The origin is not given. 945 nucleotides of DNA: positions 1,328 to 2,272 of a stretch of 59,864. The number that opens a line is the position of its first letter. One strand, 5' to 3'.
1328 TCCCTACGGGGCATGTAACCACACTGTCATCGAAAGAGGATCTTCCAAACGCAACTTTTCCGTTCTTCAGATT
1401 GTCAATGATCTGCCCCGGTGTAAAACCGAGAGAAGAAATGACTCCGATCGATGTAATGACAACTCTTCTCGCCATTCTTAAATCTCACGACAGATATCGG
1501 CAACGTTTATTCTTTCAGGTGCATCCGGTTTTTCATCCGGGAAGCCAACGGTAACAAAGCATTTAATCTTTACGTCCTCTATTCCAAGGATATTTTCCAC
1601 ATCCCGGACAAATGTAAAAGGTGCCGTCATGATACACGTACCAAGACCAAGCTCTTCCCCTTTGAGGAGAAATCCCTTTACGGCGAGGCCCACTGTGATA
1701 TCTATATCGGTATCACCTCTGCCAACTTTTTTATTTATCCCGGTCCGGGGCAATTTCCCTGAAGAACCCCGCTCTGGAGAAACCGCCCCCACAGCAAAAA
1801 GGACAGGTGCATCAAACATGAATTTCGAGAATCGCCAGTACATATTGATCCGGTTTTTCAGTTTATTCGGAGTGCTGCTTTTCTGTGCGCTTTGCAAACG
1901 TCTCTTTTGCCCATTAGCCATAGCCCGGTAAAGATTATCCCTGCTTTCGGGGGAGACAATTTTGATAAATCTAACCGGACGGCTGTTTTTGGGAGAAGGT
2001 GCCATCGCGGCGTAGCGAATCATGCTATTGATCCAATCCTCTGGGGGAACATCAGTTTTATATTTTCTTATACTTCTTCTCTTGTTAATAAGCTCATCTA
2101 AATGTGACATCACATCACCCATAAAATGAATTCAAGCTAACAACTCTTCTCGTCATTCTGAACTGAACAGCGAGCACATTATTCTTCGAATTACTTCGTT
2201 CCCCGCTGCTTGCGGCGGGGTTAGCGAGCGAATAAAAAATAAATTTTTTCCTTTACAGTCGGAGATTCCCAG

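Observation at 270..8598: Biotin regulon carrying its own FAS-II-like module (KAS, ACP, SDR, hot-dog dehydratase, nitroreductase-fold protein)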

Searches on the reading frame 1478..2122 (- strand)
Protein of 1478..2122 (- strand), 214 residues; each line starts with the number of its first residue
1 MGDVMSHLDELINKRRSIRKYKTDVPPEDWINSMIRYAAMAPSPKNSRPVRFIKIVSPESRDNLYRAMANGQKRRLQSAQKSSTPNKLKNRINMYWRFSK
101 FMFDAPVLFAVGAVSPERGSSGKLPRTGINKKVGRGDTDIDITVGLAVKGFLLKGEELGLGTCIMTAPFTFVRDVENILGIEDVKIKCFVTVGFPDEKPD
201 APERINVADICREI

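Call 3: search_protein_families(library=pfam, proteins=[window:1478-2122:-], max_evalue=0.01)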
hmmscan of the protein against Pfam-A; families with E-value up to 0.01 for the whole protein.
window:1478-2122:- (214 aa): 2 families
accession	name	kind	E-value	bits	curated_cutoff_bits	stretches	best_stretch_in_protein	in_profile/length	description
PF00881.29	Nitroreductase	-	1.5e-27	97.3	23.5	1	12-193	1-166/167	Nitroreductase family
PF14512.11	TM1586_NiRdase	-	2e-07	31.3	27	0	28-53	157-182/215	Putative TM nitroreductase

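Call 4: search_protein_families(library=ncbifam, proteins=[window:1478-2122:-], max_evalue=0.01)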
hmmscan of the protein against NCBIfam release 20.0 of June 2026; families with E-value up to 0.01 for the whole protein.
window:1478-2122:- (214 aa): 6 families
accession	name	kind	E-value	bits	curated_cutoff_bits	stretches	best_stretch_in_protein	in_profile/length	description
TIGR03553.1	F420_FbiB_CTERM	equivalog_domain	3.6e-13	49.7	249.55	1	12-203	3-183/194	F420 biosynthesis protein FbiB, C-terminal domain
NF009810.0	PRK13294.1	equivalog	3e-12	46.1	304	1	11-208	257-443/449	coenzyme F420-0:L-glutamate ligase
TIGR02476.1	BluB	equivalog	4.2e-11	42.6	150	1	6-203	7-188/205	5,6-dimethylbenzimidazole synthase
NF003768.0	PRK05365.1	equivalog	3.4e-07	29.9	152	1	7-79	13-85/200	malonic semialdehyde reductase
NF008033.1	PRK10765.1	equivalog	4e-06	26.4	223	1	8-73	4-68/240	oxygen-insensitive NADPH nitroreductase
NF047509.1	Rv3131_FMN_oxido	subfamily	0.001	18.6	199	0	141-210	245-318/319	Acg family FMN-binding oxidoreductase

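Call 16: find_homologous_proteins(query=window:1478-2122:-, max_evalue=0.00001)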
Query window:1478-2122:- (214 aa): 271 proteins with E <= 0.00001 among 386 candidates; the best 120 are listed.
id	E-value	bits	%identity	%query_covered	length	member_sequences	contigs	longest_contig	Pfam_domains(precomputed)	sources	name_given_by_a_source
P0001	2.2e-136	470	100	98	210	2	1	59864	PF00881.30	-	-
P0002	1.4e-114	399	85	98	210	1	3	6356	PF00881.30,PF14512.12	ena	-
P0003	1.3e-111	389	84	98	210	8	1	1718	PF00881.30,PF14512.12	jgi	-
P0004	1.7e-111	389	84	98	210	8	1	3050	PF00881.30,PF14512.12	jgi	jgi:nitroreductase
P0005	1.1e-105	370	81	98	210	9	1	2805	PF00881.30,PF14512.12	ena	-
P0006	9.3e-104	364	79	98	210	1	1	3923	PF00881.30,PF14512.12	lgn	-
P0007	9.4e-103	360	76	99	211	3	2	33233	PF00881.30,PF14512.12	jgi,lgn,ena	-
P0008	6.1e-99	348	76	99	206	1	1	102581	PF00881.30,PF14512.12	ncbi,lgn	-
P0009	4.1e-83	296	67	98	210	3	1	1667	PF00881.30,PF14512.12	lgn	-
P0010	2.6e-80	287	64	98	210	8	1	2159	PF00881.30,PF14512.12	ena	-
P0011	4.5e-80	286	65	99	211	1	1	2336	PF00881.30,PF14512.12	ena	-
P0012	5.0e-80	286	63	98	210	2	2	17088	PF00881.30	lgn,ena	-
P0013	1.2e-78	281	63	98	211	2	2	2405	PF00881.30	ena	-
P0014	1.2e-78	281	64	98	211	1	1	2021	PF00881.30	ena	-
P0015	5.4e-75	270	58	98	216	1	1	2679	PF00881.30,PF14512.12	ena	-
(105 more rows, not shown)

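Call 18: find_related_loci(query=A1, collection=genome_contigs, flank=10000)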
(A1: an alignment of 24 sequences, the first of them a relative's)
Query A1 (210 aa) in genome_contigs; peptide patterns used: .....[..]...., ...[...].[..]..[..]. (x = any residue, [..] = any of these).
185 stretches matched a pattern; 122 encode a relative of the query (tblastn E <= 1e-3); the best 80 are kept; 80 distinct loci.
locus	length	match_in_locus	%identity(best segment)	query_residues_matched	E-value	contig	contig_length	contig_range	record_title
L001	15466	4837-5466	84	1-210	2e-118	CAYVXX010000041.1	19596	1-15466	MAG TPA_asm: uncultured Syntrophales bacterium isolate SRP178699_co1_423 genome assembly, contig: NODE_3359_length_19596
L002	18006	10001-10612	77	2-210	1e-106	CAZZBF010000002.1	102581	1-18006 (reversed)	MAG TPA_asm: uncultured Syntrophales bacterium isolate binchicken_co405_343 genome assembly, contig: NODE_242_length_102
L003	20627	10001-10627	58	2-210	2e-81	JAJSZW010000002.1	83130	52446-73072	MAG: Deltaproteobacteria bacterium isolate SM7059A Ga0402080_010, whole genome shotgun sequence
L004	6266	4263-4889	56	2-210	7e-79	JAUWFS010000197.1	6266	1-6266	MAG: Deltaproteobacteria bacterium isolate CSMAG_2222 CSMAG_2222_k141_1405073_length_6266_cov_16.3615, whole genome shot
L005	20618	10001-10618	57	1-206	1e-78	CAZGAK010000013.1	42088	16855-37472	MAG TPA_asm: uncultured Syntrophaceae bacterium isolate SRP178699_co1_632 genome assembly, contig: NODE_859_length_42088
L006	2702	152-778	56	2-210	1e-79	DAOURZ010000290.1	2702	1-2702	MAG TPA_asm: Deltaproteobacteria bacterium isolate CSMAG_533 CSMAG_533_k127_5553_length_2702_cov_5.0000, whole genome sh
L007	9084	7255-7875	57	4-210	9e-78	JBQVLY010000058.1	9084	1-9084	MAG: Methanosarcinaceae archaeon isolate Jaco_11668_bin3 c_000000000060, whole genome shotgun sequence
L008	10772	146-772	56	2-210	3e-77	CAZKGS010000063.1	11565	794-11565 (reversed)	MAG TPA_asm: uncultured Syntrophaceae bacterium isolate SRP178699_co3_249 genome assembly, contig: NODE_3491_length_1156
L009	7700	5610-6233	55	3-210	3e-77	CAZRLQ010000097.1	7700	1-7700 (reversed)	MAG TPA_asm: uncultured Desulfobacterales bacterium isolate binchicken_co256_157 genome assembly, contig: NODE_27665_len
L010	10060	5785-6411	56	2-210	5e-77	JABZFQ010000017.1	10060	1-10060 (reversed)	MAG: Desulfobacteraceae bacterium isolate Grevelingen_8MPaII_metabat2.79 scaffold_14796, whole genome shotgun sequence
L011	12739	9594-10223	57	1-210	2e-76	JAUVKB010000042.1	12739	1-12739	MAG: Deltaproteobacteria bacterium isolate CSMAG_469 CSMAG_469_k127_5872746_length_12739_cov_23.1568, whole genome shotg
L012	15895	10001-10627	55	2-210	2e-75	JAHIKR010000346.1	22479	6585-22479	MAG: Proteobacteria bacterium isolate KR13_N1.mb.65 KR13_N1.mb.65_k141_217766, whole genome shotgun sequence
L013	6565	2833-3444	56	7-210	4e-75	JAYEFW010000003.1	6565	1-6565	MAG: Thermodesulfobacteriota bacterium isolate MAG262 MAG262_3, whole genome shotgun sequence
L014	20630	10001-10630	57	1-210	8e-75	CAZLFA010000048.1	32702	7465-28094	MAG TPA_asm: uncultured Syntrophaceae bacterium isolate SRP278314_co1_340 genome assembly, contig: NODE_1742_length_3270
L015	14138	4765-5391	56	2-210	1e-74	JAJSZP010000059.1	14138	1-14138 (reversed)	MAG: Deltaproteobacteria bacterium isolate SM14434BFWG172 FWG172_EthSRB1_contig059_0014138bp, whole genome shotgun seque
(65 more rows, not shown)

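Call 40: search_solved_structures(query=A1, max_evalue=0.01, show_alignments=1)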
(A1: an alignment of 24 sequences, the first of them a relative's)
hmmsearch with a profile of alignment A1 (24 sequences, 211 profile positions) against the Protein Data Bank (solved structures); distinct sequences matched with E-value up to 0.01: 65 (the best 60 are shown).
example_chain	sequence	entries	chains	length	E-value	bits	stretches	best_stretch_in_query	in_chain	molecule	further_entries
3gfa_A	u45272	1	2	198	5.1e-21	78.1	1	5-208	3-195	Putative nitroreductase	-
3eo8_A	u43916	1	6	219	2e-20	76.2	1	4-209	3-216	BluB-like flavoprotein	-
6pz0_A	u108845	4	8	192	2.6e-14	56.2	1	3-108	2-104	iodotyrosine deiodinase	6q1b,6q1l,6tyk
3e10_A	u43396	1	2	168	2.8e-14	56.1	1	7-63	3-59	Putative NADH Oxidase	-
4xom_A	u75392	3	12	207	1.3e-12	50.7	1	12-70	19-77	Coenzyme F420:L-glutamate ligase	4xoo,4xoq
5j6c_A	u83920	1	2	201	6.9e-12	48.3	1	8-74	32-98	Putative reductase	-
3gb5_A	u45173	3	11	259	6.5e-11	45.1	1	4-194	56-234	Iodotyrosine dehalogenase 1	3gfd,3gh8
3tnz_A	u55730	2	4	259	8.2e-11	44.8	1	4-177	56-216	Iodotyrosine dehalogenase 1 | Iodotyrosine deiodinase 1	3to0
4dn2_A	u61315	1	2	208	1.2e-10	44.2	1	7-61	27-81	Nitroreductase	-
5yak_A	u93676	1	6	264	1.9e-10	43.6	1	4-207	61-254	Iodotyrosine deiodinase 1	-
1nox_A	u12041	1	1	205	3.8e-10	42.6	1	11-64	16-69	NADH OXIDASE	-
4ttb_A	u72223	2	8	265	5.9e-10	42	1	4-106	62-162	Iodotyrosine dehalogenase 1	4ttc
3g14_A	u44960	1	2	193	7.6e-10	41.6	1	5-72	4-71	Nitroreductase family protein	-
3e39_A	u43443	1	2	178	8.4e-10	41.5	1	8-63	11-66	Putative Nitroreductase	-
5j62_A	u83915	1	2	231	1.4e-09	40.8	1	7-62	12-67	Putative reductase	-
4qlx_A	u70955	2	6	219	6.3e-06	28.8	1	4-67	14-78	Nitroreductase family protein | Enone reductase CLA-ER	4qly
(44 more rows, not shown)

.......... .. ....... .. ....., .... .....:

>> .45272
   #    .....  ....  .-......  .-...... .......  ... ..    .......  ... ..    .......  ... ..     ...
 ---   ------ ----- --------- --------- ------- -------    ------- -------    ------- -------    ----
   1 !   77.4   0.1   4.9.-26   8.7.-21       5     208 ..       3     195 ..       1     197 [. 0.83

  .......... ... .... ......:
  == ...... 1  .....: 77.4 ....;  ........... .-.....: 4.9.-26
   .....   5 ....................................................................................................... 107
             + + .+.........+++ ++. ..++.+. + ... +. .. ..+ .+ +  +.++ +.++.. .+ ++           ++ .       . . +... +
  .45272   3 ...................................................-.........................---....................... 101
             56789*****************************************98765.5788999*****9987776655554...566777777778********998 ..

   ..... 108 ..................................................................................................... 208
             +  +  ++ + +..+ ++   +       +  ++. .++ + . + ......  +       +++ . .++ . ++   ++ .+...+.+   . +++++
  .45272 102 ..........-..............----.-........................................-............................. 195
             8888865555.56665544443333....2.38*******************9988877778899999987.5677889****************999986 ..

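Call 43: predict_structure(alignment_id=A1)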
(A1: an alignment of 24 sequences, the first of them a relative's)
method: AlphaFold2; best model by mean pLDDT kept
length: 210 residues; sequences in the alignment: 24
mean_pLDDT: 79.2   pTM: 0.76
mean pLDDT of the five models: 79.2, 79.2, 78.7, 76.7, 76.0
residues with pLDDT >= 90: 71; 70-90: 95; 50-70: 17; < 50: 27
segments of 3 or more residues with pLDDT < 50: 1-11, 115-130
pLDDT, mean of each block of 10 residues (from residue 1): 42 66 94 87 84 91 94 91 90 85 91 48 38 73 92 87 85 88 91 67 80
secondary structure, 60 per line:
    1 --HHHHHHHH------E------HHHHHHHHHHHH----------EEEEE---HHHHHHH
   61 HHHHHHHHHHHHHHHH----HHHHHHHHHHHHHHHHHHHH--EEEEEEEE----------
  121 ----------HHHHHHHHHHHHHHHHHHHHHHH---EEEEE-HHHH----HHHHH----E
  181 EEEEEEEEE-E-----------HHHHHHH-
elements in order: H3-10 H24-35 E46-50 H54-76 H81-100 E103-110 H131-153 E157-161 H163-166 H171-175 E180-189 H203-209

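Call 46: fold_search(model_id=the predicted structure, library=pdb)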
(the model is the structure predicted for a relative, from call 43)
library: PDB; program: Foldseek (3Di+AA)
matches with E <= 10: 374; with E <= 0.001: 186
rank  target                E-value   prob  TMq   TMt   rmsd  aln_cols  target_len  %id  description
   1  3gfa_B                5.7e-12  1.00  0.66  0.71   8.4       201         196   25  Crystal structure of a putative nitroreductase in complex with fmn (cd3205) from clostridium difficile 630 at 1.35 A r (released 2009-03-17)
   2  3gfa_A                2.7e-11  1.00  0.66  0.70   8.8       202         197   25  Crystal structure of a putative nitroreductase in complex with fmn (cd3205) from clostridium difficile 630 at 1.35 A r (released 2009-03-17)
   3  3eo8_A                5.2e-11  1.00  0.66  0.63  10.3       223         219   26  Crystal structure of BluB-like flavoprotein (YP_001089088.1) from CLOSTRIDIUM DIFFICILE 630 at 1.74 A resolution (released 2008-11-04)
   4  4xom_A                9.6e-10  1.00  0.65  0.66   9.0       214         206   23  Coenzyme F420:L-glutamate ligase (FbiB) from Mycobacterium tuberculosis (C-terminal domain). (released 2016-02-17)
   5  4xoo_A                1.2e-09  1.00  0.67  0.71   5.9       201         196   24  FMN complex of coenzyme F420:L-glutamate ligase (FbiB) from Mycobacterium tuberculosis (C-terminal domain) (released 2016-02-17)
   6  4xoq_C                1.9e-09  1.00  0.65  0.69   5.7       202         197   23  F420 complex of coenzyme F420:L-glutamate ligase (FbiB) from Mycobacterium tuberculosis (C-terminal domain) (released 2016-02-17)
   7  4xom_B                2.0e-09  1.00  0.66  0.68   8.9       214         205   23  Coenzyme F420:L-glutamate ligase (FbiB) from Mycobacterium tuberculosis (C-terminal domain). (released 2016-02-17)
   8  4xoq_A                2.0e-09  1.00  0.65  0.67  10.4       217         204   22  F420 complex of coenzyme F420:L-glutamate ligase (FbiB) from Mycobacterium tuberculosis (C-terminal domain) (released 2016-02-17)
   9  4xoo_C                2.4e-09  1.00  0.65  0.68   8.1       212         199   23  FMN complex of coenzyme F420:L-glutamate ligase (FbiB) from Mycobacterium tuberculosis (C-terminal domain) (released 2016-02-17)
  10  4xoo_B                3.1e-09  1.00  0.68  0.70   8.1       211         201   24  FMN complex of coenzyme F420:L-glutamate ligase (FbiB) from Mycobacterium tuberculosis (C-terminal domain) (released 2016-02-17)
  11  4xoq_D                4.1e-09  1.00  0.65  0.69   8.2       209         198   22  F420 complex of coenzyme F420:L-glutamate ligase (FbiB) from Mycobacterium tuberculosis (C-terminal domain) (released 2016-02-17)
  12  4xom_D                4.4e-09  1.00  0.64  0.74   4.1       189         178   24  Coenzyme F420:L-glutamate ligase (FbiB) from Mycobacterium tuberculosis (C-terminal domain). (released 2016-02-17)
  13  4xoo_D                7.4e-09  1.00  0.66  0.73   6.9       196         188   24  FMN complex of coenzyme F420:L-glutamate ligase (FbiB) from Mycobacterium tuberculosis (C-terminal domain) (released 2016-02-17)
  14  4xom_C                1.1e-08  1.00  0.65  0.70   5.8       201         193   23  Coenzyme F420:L-glutamate ligase (FbiB) from Mycobacterium tuberculosis (C-terminal domain). (released 2016-02-17)
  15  6pz0_B                1.3e-08  1.00  0.55  0.62   8.3       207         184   22  Crystal structure of oxidized iodotyrosine deiodinase (IYD) bound to FMN and L-Tyrosine (released 2021-02-03)
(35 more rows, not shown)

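Call 57: search_protein_families(library=pfam, proteins=[L001:6685-7143:+, L001:7113-8246:+, L001:8307-9008:+], max_evalue=0.01)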
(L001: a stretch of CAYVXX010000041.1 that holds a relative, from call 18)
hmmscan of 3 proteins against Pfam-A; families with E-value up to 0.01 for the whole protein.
L001:6685-7143:+ (152 aa): 0 families

L001:7113-8246:+ (377 aa): 3 families
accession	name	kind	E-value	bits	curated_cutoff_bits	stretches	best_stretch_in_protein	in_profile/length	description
PF00155.27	Aminotran_1_2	-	1.4e-53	182.8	19.7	1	39-373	2-361/361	Aminotransferase class I and II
PF01212.27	Beta_elim_lyase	-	4.6e-05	23.3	27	1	85-139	34-90/288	Beta-eliminating lyase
PF01053.26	Cys_Met_Meta_PP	-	0.0013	17.8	27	1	89-211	58-181/381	Cys/Met metabolism PLP-dependent enzyme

L001:8307-9008:+ (233 aa): 3 families
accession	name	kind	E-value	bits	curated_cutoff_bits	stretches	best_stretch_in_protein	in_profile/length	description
PF13500.12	AAA_26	-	2e-39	136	27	1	7-218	2-196/198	AAA domain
PF01656.29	CbiA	-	4.6e-09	36.7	25.4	1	8-217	1-116/125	CobQ/CobB/MinD/ParA nucleotide binding domain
PF07755.17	DUF1611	-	0.00044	20.1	25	1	4-47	11-54/201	Domain of unknown function (DUF1611_C) P-loop domain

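Call 61: search_solved_structures(query=A3, max_evalue=10, show_alignments=2)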
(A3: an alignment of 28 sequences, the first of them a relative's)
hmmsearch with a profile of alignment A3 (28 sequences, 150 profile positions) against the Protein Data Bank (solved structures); distinct sequences matched with E-value up to 10: 1.
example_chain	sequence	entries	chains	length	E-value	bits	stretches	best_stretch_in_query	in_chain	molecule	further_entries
8ayc_A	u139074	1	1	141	1.4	11.9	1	33-119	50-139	Beta-hydroxyacyl-(Acyl-carrier-protein) dehydratase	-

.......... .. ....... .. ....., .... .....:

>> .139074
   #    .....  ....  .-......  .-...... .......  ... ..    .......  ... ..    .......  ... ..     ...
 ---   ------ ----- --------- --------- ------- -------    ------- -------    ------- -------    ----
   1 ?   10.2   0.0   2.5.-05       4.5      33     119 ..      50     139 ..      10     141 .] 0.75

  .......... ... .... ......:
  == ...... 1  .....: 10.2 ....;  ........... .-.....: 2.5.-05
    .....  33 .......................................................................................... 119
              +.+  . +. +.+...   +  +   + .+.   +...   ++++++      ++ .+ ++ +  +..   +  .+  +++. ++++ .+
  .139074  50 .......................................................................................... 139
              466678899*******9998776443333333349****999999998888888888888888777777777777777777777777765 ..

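Call 64: search_protein_families(library=pfam, alignment_id=A3, max_evalue=1)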
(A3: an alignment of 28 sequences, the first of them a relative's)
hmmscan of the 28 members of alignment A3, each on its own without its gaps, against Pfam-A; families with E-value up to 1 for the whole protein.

A. member 1, L001:6685-7140:+ (152 aa): 0 families

B. families by the number of members that match (of 28 scanned): 2 families
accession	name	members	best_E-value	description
PF18338.7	BppL_N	3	0.033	Lower baseplate protein N-terminal domain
PF07977.19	FabA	1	0.2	FabA-like domain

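Call 82: find_homologous_proteins(query=A3, max_evalue=0.001)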
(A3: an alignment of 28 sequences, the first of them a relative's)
Query A3 (28 sequences) (152 aa, profile of the alignment): 451 proteins with E <= 0.001 among 1540 candidates; the best 120 are listed.
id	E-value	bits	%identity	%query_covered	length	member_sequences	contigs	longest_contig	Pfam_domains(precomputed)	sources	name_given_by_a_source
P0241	3.5e-66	239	56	100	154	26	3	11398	-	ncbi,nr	ncbi:MAG: hypothetical protein JRG74_03930 [Deltaproteobacteria bacterium]|nr:hypothetical protein [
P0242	3.6e-66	239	57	100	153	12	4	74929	-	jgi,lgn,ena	-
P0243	7.4e-66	238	56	100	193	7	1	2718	-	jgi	-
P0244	9.5e-66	238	57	100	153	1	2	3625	-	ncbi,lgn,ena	-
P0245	1.1e-65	238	58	100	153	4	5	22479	-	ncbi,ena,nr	ncbi:MAG: hypothetical protein KKI12_01810 [Proteobacteria bacterium]|nr:hypothetical protein [Pseud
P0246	5.2e-65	236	58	100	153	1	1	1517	-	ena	-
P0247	5.3e-65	236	57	100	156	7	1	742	-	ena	-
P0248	7.5e-65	235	54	100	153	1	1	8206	-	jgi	-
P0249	1.5e-64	234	55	97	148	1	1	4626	-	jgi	-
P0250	2.3e-64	234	68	100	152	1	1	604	-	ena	-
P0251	2.7e-64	233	68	100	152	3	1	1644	-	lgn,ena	-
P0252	3.3e-64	233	55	97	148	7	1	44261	-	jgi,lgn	jgi:hypothetical protein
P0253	7.1e-64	232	58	96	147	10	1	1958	-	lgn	-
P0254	7.5e-64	232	56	100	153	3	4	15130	-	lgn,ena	-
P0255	8.5e-64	232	55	100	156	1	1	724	-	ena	-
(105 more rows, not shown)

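Call 90: search_protein_representatives(alignment_id=A5)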
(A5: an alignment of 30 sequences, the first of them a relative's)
Query: 30 sequences, 152 profile positions. Proteins with E-value up to 0.001 (for the whole library): 221; up to 1e-10: 182; up to 1e-30: 80. The best 150 are listed.
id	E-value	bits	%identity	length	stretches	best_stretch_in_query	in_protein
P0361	8.5e-65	233.3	-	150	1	5-152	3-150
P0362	1.3e-56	206.7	-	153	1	4-150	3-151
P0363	1.1e-55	203.7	-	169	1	4-147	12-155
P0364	1.2e-50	187.4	-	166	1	4-150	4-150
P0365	2.0e-50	186.6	-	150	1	5-151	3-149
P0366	2.4e-48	179.9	-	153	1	2-150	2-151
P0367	4.1e-48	179.1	-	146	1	5-149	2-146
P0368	8.3e-48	178.1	-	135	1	18-151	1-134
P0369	1.5e-46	174.0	-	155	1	4-148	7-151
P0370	2.6e-46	173.3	-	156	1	5-152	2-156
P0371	1.5e-45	170.8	-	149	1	5-150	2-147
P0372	2.1e-45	170.3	-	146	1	5-148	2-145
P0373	4.3e-45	169.3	-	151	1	5-151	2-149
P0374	4.8e-45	169.1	-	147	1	7-152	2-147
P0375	1.1e-44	168.0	-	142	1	8-147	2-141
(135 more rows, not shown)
